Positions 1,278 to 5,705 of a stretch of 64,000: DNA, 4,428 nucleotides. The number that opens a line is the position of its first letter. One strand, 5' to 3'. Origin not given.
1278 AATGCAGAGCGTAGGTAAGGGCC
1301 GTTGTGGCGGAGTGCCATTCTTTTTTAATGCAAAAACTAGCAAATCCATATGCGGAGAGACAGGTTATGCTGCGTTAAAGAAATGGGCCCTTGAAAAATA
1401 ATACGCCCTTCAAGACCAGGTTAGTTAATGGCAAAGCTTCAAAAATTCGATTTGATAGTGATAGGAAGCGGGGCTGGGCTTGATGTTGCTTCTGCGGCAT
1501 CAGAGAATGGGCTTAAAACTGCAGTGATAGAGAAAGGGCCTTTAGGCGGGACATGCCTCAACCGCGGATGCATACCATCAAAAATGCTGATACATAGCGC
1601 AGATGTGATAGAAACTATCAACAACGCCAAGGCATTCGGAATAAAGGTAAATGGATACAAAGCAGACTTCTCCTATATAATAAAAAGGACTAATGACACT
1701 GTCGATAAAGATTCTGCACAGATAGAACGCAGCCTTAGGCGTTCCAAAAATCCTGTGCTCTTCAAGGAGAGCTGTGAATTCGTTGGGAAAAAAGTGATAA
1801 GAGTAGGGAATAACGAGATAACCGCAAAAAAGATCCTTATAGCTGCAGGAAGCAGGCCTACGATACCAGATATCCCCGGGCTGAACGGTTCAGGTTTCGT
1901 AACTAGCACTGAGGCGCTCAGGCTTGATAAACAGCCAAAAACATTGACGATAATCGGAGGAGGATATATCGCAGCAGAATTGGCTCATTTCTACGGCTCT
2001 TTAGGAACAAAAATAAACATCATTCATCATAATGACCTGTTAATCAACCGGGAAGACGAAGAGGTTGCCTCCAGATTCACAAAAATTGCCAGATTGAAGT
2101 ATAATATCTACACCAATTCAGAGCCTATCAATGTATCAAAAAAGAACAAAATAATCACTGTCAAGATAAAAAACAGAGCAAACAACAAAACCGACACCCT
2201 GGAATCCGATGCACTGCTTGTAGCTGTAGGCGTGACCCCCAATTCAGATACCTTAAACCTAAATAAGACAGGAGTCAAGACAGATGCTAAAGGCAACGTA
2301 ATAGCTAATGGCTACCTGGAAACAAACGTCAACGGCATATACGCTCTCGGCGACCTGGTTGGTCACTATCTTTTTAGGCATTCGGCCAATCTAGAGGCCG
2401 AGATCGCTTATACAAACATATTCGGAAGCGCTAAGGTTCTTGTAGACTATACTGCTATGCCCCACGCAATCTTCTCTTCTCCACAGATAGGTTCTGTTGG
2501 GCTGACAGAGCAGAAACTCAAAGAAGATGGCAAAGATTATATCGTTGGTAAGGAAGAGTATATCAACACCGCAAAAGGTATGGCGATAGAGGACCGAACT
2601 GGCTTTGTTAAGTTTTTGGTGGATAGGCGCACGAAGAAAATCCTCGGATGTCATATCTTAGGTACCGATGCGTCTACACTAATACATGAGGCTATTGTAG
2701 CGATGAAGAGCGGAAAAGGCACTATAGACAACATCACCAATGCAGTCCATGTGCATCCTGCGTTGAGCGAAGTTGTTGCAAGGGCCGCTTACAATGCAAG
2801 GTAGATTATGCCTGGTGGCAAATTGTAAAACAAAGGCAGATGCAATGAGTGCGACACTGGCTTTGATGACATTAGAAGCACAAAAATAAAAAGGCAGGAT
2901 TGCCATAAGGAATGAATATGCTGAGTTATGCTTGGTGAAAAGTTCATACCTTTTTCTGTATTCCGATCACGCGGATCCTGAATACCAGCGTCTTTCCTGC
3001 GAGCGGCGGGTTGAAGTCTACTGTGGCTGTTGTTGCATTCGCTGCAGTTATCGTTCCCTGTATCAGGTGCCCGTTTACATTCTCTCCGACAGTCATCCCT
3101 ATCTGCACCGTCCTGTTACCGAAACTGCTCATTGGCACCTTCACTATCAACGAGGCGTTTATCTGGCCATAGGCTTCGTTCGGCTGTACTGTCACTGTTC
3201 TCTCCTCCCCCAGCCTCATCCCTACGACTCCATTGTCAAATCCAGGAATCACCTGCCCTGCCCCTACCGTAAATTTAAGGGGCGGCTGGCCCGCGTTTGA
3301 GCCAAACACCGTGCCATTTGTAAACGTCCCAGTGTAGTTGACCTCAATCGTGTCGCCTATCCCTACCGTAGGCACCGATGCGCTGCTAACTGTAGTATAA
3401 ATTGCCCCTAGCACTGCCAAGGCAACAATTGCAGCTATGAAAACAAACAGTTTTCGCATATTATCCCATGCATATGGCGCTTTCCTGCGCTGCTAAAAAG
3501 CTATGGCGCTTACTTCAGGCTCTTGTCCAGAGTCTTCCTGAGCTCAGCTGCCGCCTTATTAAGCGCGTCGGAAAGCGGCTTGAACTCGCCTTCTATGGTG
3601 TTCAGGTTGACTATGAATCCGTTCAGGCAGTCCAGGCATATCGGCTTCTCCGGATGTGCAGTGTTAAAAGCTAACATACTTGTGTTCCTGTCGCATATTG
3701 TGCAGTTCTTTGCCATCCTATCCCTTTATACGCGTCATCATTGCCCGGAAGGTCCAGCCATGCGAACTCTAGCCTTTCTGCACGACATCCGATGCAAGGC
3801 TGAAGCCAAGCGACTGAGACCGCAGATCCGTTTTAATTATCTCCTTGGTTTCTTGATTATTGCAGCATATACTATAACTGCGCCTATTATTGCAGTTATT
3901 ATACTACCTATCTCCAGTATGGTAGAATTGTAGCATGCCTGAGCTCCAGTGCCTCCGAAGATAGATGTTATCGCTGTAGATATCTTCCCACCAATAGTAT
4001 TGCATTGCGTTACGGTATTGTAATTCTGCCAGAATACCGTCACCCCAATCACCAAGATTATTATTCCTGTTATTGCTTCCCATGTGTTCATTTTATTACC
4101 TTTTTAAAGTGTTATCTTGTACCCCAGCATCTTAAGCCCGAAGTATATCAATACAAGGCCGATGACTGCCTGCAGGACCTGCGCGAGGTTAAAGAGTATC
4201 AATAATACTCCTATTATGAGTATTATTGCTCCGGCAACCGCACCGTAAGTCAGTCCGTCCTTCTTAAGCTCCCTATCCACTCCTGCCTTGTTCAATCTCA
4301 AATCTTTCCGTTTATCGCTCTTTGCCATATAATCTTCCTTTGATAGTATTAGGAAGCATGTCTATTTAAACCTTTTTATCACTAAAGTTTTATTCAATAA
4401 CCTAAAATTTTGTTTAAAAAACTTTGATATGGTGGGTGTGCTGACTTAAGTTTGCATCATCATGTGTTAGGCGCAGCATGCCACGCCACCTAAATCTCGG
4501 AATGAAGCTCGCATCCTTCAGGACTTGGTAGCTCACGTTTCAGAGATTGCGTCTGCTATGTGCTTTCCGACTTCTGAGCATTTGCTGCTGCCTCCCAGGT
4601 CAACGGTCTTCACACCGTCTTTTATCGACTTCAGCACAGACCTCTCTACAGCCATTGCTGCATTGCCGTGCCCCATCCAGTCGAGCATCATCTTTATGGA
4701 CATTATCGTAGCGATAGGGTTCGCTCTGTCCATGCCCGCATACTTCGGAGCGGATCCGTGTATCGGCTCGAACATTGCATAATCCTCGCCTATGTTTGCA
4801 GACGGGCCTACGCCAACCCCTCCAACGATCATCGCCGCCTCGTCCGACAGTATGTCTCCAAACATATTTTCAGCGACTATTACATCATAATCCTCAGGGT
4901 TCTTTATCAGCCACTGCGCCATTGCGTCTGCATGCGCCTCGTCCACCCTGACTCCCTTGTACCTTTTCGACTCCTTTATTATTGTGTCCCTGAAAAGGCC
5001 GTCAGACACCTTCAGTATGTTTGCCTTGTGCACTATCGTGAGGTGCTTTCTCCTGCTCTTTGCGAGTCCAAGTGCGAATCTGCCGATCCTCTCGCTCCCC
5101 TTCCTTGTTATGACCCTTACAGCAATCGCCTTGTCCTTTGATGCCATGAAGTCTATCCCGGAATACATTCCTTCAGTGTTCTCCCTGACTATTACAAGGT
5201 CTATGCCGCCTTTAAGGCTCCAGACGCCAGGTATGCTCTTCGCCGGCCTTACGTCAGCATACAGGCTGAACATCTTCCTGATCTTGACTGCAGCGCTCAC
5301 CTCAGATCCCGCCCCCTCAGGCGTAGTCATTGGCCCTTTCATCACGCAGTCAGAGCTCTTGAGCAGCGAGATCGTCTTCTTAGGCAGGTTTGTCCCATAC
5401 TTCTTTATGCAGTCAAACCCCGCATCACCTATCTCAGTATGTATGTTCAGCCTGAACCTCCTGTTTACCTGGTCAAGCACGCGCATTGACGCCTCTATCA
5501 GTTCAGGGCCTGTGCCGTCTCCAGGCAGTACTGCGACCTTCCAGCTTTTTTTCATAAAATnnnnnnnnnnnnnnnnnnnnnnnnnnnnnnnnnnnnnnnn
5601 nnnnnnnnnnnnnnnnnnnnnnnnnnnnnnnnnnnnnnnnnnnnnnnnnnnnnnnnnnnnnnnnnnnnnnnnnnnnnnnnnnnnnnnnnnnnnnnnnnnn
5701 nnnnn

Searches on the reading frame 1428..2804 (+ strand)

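Call 53: search_protein_families(library=pfam, proteins=[window:1428-2804:+], max_evalue=0.001)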
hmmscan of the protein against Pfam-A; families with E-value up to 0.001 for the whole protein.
window:1428-2804:+ (458 aa): 6 families
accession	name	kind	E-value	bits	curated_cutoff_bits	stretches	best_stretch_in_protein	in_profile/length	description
PF07992.20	Pyr_redox_2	-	2e-54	185.4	26.1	1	7-314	1-281/291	Pyridine nucleotide-disulphide oxidoreductase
PF02852.28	Pyr_redox_dim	-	4.7e-29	101.3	25.3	1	344-453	1-109/110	Pyridine nucleotide-disulphide oxidoreductase, dimerisation domain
PF13738.12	Pyr_redox_3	-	4.2e-14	52.9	30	1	10-308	1-305/305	Pyridine nucleotide-disulphide oxidoreductase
PF00070.33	Pyr_redox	-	5e-14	53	22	1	173-248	2-80/82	Pyridine nucleotide-disulphide oxidoreductase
PF00890.30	FAD_binding_2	-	5.6e-07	29.5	20.4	1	8-41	1-36/414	FAD binding domain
PF13434.12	Lys_Orn_oxgnase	-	6e-07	29.4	21.3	1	128-188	143-206/339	L-lysine 6-monooxygenase/L-ornithine 5-monooxygenase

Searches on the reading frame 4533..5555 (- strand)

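Call 53: search_protein_families(library=pfam, proteins=[window:4533-5555:-], max_evalue=0.001)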
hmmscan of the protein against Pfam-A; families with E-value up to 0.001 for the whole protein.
window:4533-5555:- (340 aa): 1 family
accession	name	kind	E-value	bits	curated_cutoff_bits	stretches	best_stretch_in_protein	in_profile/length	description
PF00180.25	Iso_dh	-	6.6e-101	338.5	27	1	6-333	1-348/348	Isocitrate/isopropylmalate dehydrogenase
